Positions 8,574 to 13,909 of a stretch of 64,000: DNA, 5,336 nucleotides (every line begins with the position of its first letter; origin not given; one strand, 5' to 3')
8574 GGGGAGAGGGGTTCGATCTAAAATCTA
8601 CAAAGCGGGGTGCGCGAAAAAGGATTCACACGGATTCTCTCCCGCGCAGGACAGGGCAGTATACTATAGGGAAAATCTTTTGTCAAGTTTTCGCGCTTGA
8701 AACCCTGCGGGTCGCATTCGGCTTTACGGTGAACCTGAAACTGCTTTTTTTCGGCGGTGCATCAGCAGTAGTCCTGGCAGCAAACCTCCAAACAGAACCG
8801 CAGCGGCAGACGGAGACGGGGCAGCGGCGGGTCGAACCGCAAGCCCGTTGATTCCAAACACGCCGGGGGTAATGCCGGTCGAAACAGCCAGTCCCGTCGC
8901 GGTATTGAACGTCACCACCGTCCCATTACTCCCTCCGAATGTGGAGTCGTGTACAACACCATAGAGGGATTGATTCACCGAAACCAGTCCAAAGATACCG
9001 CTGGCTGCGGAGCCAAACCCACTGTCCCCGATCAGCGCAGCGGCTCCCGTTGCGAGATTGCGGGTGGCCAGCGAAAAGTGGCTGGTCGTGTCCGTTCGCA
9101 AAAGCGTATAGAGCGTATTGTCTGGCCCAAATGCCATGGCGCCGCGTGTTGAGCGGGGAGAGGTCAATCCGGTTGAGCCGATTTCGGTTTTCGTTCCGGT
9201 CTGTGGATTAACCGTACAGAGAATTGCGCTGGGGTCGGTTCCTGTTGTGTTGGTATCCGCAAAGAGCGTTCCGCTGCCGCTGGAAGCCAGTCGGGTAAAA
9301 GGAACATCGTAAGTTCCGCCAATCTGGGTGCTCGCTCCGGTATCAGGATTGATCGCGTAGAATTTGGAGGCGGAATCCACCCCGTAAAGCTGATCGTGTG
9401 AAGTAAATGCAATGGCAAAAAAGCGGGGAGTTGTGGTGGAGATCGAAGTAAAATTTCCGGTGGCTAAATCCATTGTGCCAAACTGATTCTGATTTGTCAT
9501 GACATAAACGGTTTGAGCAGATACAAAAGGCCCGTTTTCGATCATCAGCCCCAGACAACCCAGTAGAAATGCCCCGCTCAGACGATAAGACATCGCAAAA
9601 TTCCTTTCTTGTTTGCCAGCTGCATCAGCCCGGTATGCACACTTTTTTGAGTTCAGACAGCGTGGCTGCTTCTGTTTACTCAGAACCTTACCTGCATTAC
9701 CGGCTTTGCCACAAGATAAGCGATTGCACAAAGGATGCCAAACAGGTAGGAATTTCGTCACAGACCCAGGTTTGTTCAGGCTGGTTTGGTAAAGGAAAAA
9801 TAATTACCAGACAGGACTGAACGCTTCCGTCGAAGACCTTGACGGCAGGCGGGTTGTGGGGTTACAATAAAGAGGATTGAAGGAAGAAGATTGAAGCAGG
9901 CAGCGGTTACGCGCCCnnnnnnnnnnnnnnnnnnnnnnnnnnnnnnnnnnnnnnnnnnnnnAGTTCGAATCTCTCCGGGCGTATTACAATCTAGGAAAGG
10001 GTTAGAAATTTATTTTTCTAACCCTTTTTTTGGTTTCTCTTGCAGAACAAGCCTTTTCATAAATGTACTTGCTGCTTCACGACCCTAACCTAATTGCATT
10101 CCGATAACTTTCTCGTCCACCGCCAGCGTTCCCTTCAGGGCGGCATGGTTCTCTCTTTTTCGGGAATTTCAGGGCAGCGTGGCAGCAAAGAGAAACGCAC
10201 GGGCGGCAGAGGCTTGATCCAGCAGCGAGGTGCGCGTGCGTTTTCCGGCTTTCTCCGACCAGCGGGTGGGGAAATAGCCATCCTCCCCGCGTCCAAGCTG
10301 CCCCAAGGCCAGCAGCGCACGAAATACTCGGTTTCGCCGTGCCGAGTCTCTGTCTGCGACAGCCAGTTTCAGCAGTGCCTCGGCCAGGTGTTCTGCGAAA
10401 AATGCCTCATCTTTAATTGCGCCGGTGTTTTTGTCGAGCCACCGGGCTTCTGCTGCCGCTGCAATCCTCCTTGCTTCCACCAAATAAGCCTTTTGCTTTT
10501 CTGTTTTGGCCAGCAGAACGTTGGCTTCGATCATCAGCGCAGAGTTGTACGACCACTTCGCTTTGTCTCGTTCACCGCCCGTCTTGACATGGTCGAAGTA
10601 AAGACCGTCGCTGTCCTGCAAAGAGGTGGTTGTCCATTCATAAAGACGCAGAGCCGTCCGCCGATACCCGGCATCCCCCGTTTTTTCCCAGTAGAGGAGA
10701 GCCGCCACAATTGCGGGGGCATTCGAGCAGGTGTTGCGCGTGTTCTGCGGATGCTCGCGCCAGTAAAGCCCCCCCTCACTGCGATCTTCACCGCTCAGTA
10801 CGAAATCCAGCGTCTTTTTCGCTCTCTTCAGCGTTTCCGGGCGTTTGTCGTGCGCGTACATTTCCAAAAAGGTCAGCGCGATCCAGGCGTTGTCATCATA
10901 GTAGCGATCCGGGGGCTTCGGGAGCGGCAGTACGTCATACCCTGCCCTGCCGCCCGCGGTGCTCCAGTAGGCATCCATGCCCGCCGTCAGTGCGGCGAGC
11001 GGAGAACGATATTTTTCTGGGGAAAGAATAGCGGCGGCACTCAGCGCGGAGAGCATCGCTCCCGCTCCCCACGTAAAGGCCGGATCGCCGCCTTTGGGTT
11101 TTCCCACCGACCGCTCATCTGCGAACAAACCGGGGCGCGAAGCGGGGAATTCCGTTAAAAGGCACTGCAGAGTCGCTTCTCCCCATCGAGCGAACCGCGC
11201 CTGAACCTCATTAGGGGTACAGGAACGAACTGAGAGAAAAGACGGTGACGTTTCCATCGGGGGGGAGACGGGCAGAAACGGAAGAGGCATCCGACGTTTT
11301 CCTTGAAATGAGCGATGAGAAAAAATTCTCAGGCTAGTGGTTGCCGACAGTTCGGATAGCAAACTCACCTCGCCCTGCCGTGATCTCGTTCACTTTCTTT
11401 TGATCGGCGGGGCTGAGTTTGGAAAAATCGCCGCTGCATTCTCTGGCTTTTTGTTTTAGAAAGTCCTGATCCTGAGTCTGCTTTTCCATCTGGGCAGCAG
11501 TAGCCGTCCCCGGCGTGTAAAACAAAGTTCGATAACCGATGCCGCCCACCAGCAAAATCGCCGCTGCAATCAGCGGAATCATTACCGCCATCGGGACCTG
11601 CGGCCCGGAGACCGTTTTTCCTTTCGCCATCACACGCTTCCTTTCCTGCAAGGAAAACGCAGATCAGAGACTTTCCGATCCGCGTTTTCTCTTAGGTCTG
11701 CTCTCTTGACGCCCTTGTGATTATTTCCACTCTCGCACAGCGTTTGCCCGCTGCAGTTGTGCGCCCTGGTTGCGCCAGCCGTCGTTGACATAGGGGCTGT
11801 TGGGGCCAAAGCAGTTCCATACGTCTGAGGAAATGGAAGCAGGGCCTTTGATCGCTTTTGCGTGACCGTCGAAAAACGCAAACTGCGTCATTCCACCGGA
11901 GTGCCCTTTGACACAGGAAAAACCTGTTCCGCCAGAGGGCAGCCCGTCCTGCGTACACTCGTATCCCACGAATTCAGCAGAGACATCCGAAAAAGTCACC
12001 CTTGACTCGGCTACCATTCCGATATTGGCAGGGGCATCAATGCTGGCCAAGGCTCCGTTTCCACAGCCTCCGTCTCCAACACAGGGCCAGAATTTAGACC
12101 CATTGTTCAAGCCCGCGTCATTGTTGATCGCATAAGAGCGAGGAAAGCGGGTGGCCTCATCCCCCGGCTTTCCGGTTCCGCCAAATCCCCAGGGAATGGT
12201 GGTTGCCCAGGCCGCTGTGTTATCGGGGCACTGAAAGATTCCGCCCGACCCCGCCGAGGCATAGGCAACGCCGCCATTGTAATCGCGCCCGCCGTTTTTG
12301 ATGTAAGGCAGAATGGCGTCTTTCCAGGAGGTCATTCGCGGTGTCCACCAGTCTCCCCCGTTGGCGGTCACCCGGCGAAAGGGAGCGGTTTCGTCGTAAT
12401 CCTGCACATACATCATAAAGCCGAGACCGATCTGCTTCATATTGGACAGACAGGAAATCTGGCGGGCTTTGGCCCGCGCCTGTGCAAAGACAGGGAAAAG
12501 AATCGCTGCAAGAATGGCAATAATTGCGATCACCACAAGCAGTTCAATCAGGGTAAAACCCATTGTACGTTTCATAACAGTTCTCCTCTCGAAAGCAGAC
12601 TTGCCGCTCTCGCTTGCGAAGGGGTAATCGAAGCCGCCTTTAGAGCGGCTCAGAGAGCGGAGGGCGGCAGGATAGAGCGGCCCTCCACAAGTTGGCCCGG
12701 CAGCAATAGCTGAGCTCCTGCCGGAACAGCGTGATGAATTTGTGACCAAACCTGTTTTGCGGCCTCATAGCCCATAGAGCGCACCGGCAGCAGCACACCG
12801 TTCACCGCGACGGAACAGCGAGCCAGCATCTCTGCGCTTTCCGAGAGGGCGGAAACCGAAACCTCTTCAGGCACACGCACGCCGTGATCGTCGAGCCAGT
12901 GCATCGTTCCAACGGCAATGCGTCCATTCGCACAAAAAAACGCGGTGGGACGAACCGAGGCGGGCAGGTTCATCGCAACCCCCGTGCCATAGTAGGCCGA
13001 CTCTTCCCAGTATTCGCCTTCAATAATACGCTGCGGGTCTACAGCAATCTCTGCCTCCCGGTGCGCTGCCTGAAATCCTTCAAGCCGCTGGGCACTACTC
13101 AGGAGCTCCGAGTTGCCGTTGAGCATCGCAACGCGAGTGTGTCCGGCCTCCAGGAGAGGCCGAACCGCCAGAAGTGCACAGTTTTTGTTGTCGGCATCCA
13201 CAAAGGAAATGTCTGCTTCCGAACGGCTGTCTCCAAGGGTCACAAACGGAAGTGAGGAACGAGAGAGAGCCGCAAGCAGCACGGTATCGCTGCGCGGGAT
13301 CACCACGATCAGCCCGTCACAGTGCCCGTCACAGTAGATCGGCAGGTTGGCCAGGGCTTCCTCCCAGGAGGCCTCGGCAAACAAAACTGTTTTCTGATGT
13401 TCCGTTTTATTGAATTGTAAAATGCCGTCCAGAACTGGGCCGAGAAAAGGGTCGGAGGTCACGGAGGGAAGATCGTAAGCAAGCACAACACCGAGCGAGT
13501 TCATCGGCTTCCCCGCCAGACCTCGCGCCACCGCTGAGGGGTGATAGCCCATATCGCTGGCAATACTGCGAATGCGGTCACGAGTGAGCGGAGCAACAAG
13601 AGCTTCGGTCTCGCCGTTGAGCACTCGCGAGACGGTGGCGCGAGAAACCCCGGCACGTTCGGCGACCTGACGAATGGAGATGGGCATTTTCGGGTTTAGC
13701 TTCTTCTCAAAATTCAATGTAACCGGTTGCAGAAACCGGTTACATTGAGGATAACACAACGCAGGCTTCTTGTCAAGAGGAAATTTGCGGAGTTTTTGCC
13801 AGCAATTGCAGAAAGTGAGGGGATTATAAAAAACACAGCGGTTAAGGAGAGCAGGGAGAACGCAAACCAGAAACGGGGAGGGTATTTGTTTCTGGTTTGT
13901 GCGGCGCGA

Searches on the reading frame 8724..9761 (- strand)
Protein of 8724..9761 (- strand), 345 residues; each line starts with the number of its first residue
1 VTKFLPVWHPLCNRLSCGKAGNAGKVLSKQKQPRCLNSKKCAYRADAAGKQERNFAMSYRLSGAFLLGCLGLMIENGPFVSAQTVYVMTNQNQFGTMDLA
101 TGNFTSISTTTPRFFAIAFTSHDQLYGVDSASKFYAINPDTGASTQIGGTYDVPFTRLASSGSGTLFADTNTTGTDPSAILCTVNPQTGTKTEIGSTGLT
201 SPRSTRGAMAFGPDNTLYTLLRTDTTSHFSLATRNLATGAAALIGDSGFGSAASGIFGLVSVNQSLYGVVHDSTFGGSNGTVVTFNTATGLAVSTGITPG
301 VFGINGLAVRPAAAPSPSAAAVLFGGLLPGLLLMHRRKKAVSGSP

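Call 90: search_protein_families(library=pfam, proteins=[window:8724-9761:-], max_evalue=0.00001)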
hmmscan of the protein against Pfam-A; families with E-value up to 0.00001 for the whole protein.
window:8724-9761:- (345 aa): 1 family
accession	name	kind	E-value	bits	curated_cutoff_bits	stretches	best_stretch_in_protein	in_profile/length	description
PF14339.12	DUF4394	-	1.4e-08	34.9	29.6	0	122-154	37-68/230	Domain of unknown function (DUF4394)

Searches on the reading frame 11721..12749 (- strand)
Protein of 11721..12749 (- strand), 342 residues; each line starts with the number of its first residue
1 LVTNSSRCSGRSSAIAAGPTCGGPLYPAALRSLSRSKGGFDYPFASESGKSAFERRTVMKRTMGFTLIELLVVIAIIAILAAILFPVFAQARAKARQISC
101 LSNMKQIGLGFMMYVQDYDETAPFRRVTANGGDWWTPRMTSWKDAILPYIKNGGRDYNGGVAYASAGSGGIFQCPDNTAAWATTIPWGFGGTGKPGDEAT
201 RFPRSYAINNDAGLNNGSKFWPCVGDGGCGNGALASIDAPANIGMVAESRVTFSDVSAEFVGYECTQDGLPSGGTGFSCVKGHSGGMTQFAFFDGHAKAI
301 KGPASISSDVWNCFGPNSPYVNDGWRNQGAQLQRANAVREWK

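Call 90: search_protein_families(library=pfam, proteins=[window:11721-12749:-], max_evalue=0.00001)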
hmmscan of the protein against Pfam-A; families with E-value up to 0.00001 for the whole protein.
window:11721-12749:- (342 aa): 2 families
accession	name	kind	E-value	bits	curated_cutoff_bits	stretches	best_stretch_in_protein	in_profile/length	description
PF07596.16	SBP_bac_10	-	1.4e-10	42.1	23.3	1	90-256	2-161/268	Protein of unknown function (DUF1559)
PF07963.17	N_methyl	-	3.3e-07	30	21.2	1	64-85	6-27/27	Prokaryotic N-terminal methylation motif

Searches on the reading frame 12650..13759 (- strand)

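Call 90: search_protein_families(library=pfam, proteins=[window:12650-13759:-], max_evalue=0.00001)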
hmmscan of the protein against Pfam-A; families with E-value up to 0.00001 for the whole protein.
window:12650-13759:- (369 aa): 5 families
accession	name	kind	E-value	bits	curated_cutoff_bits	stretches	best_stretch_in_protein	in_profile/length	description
PF13377.12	Peripla_BP_3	-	7.3e-26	91.7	26.5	1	200-362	2-166/167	Periplasmic binding protein-like domain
PF00356.27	LacI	-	6.7e-14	51.9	27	1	29-75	2-46/46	Bacterial regulatory proteins, lacI family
PF00532.27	Peripla_BP_1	-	1.8e-13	51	22.2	1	88-352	3-272/281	Periplasmic binding proteins and sugar binding domain of LacI family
PF13407.12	Peripla_BP_4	-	3.9e-07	30.3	35.1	1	98-340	5-253/258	Periplasmic binding protein domain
PF13560.12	HTH_31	-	9.9e-06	26.2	27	0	28-51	16-39/64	Helix-turn-helix domain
